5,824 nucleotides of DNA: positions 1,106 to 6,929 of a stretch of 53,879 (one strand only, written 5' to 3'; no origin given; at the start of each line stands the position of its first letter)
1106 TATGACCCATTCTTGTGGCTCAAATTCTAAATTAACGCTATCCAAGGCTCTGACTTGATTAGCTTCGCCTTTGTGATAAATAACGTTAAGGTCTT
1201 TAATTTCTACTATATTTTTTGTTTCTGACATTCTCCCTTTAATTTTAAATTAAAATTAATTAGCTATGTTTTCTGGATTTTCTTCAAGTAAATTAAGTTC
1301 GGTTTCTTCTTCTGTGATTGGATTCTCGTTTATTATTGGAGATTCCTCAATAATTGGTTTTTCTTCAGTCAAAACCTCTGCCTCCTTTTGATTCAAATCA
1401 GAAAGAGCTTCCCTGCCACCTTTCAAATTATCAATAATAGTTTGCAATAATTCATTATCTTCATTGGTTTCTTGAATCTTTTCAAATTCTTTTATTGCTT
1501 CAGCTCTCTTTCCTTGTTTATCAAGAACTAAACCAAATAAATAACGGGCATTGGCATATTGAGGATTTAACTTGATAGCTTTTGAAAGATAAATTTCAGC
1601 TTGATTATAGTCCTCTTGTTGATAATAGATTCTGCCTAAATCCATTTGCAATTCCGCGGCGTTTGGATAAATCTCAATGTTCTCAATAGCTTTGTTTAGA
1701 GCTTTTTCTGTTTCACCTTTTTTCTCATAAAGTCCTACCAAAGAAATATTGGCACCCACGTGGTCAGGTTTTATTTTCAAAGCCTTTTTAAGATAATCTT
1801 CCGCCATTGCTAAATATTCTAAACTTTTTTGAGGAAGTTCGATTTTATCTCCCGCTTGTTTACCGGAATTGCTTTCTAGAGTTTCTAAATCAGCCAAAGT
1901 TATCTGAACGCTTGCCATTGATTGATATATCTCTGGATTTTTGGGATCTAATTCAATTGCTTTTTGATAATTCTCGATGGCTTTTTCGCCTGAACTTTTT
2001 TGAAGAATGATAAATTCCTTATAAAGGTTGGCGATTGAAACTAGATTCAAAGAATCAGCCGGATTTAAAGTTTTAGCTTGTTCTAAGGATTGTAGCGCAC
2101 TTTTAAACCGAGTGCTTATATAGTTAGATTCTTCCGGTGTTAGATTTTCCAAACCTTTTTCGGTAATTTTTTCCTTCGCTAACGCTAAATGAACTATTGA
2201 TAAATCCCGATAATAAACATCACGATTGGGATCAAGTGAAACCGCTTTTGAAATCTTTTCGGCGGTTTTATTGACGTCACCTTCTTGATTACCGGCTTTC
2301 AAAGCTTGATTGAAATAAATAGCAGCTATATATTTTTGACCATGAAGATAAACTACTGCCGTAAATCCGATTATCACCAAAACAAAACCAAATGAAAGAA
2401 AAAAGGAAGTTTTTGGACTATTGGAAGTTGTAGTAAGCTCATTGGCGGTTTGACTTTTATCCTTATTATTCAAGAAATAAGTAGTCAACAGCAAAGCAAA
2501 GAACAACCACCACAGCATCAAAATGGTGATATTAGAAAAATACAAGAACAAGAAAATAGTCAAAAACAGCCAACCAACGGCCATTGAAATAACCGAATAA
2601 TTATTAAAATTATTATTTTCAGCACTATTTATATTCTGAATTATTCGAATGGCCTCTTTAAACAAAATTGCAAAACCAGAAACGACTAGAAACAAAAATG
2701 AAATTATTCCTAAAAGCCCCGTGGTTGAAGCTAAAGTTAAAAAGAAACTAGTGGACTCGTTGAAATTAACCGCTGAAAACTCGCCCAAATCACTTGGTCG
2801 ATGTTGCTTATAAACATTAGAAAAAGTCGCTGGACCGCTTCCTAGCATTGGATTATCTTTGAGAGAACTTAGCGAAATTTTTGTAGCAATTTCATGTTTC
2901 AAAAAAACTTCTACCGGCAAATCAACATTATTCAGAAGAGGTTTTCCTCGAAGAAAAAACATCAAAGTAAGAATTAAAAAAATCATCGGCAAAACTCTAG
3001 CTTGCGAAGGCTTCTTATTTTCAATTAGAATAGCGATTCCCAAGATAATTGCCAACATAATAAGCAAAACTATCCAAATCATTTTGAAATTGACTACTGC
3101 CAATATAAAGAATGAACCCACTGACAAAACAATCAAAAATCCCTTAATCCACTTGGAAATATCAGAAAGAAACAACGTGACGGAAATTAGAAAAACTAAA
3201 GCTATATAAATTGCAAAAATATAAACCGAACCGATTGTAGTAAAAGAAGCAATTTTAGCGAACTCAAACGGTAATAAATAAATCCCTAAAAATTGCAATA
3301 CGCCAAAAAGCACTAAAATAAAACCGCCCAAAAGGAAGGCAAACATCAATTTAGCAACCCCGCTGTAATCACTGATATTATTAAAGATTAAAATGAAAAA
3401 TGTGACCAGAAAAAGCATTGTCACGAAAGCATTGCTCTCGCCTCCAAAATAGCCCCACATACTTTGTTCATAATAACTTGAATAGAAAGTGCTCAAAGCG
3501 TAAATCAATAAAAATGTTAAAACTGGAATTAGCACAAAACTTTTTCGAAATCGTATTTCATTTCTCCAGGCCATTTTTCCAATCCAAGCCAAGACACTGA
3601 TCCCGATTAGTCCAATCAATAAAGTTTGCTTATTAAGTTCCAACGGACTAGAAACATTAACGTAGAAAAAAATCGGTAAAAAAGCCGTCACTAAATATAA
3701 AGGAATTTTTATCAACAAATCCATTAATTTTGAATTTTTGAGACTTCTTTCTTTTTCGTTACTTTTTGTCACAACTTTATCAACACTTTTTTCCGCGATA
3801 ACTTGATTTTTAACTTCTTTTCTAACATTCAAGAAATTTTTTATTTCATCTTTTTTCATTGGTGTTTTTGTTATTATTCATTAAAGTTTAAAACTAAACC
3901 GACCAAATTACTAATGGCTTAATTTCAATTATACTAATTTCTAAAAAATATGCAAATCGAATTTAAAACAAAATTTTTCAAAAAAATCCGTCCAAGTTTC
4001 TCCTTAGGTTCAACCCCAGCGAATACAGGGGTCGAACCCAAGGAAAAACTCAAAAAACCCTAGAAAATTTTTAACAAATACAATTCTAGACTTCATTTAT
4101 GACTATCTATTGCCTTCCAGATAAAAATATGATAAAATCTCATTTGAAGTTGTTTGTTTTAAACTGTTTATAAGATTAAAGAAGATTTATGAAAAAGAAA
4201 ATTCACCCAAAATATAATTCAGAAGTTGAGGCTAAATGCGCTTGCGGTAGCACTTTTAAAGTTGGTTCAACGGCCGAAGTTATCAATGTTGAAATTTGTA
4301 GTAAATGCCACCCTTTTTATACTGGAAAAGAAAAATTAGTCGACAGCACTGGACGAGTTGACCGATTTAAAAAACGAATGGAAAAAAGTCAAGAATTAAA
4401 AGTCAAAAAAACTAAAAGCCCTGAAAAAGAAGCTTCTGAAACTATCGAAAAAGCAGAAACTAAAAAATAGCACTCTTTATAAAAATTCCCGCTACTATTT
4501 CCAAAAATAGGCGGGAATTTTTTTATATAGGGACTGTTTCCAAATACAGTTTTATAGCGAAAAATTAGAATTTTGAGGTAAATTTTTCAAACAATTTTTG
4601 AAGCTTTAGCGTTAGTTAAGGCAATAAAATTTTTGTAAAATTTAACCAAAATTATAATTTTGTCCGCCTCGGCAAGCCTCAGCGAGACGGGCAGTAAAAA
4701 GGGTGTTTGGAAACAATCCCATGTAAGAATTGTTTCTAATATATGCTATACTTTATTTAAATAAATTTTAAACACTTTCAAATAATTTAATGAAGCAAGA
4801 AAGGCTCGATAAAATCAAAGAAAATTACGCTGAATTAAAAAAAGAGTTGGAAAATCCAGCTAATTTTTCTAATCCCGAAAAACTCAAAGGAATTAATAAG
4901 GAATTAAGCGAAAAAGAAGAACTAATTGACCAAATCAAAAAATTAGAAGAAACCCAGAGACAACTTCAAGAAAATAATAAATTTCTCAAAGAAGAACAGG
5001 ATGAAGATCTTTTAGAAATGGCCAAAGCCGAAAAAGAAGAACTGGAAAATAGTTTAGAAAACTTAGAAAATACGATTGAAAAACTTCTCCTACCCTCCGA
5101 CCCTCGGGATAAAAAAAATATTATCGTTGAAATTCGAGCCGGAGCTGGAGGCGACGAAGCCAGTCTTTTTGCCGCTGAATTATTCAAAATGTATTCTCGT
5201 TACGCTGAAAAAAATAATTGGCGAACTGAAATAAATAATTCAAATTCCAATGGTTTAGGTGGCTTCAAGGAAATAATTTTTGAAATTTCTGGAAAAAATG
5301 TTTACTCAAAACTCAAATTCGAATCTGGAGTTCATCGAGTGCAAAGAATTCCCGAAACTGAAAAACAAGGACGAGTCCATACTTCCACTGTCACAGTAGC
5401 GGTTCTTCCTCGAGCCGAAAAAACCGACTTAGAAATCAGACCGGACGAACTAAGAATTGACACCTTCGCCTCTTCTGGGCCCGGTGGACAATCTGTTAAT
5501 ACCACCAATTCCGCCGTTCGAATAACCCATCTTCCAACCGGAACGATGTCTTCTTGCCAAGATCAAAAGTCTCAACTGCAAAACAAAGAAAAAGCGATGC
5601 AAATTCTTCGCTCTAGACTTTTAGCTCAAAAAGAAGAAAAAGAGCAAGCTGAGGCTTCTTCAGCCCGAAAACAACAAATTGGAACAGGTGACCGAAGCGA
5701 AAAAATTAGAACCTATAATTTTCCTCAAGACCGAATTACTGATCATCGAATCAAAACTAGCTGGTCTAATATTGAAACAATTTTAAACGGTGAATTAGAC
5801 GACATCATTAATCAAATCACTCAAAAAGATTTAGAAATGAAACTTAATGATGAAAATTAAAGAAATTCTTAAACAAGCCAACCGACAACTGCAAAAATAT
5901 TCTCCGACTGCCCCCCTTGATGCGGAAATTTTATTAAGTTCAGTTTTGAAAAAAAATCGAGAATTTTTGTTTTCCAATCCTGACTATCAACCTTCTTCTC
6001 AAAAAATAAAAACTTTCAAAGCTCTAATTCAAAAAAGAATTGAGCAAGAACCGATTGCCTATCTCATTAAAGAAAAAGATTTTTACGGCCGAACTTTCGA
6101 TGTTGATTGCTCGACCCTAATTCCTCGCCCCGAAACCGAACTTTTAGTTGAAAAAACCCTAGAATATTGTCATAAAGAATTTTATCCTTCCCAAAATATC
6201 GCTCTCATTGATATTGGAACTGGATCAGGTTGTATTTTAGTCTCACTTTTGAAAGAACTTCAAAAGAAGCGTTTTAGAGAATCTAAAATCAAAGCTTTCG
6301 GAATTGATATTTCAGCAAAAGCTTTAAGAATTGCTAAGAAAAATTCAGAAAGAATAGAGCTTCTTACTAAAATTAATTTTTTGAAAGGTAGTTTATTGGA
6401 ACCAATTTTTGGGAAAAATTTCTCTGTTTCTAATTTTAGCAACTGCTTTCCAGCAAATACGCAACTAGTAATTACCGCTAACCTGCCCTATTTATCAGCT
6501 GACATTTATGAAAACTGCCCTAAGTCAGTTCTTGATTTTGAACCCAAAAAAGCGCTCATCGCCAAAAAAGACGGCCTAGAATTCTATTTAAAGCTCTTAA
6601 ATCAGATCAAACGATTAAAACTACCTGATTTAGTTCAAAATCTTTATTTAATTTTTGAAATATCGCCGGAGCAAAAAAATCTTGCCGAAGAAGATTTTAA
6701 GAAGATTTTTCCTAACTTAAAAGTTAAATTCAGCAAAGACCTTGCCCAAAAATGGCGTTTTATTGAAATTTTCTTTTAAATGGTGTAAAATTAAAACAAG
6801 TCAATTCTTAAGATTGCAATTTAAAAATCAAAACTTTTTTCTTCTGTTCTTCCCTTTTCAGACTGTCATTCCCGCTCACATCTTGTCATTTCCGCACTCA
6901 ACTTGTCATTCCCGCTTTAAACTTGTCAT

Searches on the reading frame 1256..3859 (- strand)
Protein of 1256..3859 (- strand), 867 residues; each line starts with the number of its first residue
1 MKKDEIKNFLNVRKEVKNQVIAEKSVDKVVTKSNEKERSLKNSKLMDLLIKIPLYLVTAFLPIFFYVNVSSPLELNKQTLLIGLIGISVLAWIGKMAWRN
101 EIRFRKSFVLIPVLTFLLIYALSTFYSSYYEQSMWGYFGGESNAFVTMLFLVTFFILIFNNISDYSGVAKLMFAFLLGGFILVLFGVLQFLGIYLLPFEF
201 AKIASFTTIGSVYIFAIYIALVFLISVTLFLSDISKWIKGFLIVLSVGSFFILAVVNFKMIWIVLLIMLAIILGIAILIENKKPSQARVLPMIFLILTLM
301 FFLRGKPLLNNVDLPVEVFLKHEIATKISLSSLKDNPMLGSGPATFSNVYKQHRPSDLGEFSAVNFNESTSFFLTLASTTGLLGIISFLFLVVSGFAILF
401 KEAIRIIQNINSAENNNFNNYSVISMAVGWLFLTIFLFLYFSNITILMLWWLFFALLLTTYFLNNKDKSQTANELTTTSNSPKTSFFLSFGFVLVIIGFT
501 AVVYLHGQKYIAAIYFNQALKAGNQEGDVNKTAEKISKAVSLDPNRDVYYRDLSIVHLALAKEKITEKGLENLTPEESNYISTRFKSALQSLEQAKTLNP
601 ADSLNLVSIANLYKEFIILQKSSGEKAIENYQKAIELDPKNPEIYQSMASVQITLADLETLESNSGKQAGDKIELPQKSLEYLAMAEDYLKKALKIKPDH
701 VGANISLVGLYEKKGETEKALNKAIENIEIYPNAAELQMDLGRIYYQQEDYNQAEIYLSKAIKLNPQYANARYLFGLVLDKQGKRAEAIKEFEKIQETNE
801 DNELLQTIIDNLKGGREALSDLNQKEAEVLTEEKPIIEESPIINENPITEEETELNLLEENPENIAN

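Call 69: search_protein_families(library=pfam, proteins=[window:1256-3859:-], max_evalue=0.00001)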
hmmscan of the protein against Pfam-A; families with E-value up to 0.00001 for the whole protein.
window:1256-3859:- (867 aa): 10 families
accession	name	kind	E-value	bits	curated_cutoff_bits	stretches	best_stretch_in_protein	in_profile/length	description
PF14559.12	TPR_19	-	7.7e-18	65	25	1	747-807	3-63/68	Tetratricopeptide repeat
PF13414.12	TPR_11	-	6.6e-16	58.2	26.8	2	625-649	11-35/42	TPR repeat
PF13181.12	TPR_8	-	1.1e-15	56.8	25.7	0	735-768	1-34/34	Tetratricopeptide repeat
PF07719.23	TPR_2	-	2.3e-15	55.8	27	1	735-768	1-34/34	Tetratricopeptide repeat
PF13431.12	TPR_17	-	4e-15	55.2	24.4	0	631-660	2-31/34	Tetratricopeptide repeat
PF00515.34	TPR_1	-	1.7e-14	53.4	27.8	1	737-768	3-34/34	Tetratricopeptide repeat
PF13428.12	TPR_14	-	3.1e-11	43.2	23.5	0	736-774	2-40/44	Tetratricopeptide repeat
PF13432.12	TPR_16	-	1e-10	42.3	32.7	1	740-797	2-59/65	Tetratricopeptide repeat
PF13424.12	TPR_12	-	2.1e-07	31.4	30.1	0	715-764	17-74/77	Tetratricopeptide repeat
PF23914.1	TPR_CcmH_CycH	-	1.5e-06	28.6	42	0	728-801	77-153/158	Cytochrome c-type biogenesis protein H TPR domain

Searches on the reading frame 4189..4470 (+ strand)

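Call 69: search_protein_families(library=pfam, proteins=[window:4189-4470:+], max_evalue=0.00001)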
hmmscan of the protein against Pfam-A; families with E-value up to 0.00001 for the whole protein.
window:4189-4470:+ (93 aa): 1 family
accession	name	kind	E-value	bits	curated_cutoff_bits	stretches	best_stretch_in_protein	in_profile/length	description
PF01197.23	Ribosomal_L31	-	6.7e-30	103.5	27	1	1-63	1-63/65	Ribosomal protein L31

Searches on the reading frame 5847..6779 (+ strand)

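Call 63: search_protein_families(library=pfam, proteins=[window:5847-6779:+], max_evalue=0.00001)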
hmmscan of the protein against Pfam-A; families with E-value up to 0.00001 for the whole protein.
window:5847-6779:+ (310 aa): 2 families
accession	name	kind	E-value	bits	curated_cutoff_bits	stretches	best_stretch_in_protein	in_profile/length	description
PF17827.6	PrmC_N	-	4.5e-16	59.6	23.4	1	6-74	1-70/71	PrmC N-terminal domain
PF13847.12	Methyltransf_31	-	4.8e-07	30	27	1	116-185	3-65/145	Methyltransferase domain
